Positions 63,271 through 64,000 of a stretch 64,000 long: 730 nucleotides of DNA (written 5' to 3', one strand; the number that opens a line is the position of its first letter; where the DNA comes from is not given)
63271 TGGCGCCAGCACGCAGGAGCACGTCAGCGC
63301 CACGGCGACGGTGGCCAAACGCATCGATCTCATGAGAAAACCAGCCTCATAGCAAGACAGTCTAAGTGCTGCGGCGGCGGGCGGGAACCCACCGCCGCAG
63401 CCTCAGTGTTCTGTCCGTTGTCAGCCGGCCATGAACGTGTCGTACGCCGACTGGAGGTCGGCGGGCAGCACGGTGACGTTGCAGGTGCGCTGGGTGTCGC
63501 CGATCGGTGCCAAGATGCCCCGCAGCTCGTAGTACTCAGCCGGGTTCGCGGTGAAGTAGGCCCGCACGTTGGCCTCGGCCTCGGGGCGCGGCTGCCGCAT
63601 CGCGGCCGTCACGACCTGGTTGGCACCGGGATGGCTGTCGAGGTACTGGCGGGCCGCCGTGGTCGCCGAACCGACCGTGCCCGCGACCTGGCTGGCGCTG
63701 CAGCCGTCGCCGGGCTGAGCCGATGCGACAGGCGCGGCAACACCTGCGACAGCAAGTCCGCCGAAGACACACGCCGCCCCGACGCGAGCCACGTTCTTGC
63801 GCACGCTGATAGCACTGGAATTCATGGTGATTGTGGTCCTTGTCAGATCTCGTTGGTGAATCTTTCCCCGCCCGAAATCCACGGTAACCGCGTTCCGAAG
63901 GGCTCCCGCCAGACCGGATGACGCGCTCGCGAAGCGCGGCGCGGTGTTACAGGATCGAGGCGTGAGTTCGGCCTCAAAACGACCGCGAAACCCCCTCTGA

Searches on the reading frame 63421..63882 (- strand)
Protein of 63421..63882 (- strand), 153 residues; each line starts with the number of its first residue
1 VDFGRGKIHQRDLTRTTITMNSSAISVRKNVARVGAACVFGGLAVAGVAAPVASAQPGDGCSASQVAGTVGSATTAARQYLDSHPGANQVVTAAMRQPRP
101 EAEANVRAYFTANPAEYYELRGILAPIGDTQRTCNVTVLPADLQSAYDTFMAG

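Call 41: search_protein_families(library=pfam, proteins=[window:63421-63882:-], max_evalue=0.001)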
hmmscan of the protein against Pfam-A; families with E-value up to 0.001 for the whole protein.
window:63421-63882:- (153 aa): 1 family
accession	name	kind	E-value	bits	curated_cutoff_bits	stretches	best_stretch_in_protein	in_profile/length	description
PF16525.10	MHB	-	3.4e-28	98.1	27.4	1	59-135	1-77/77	Haemophore, haem-binding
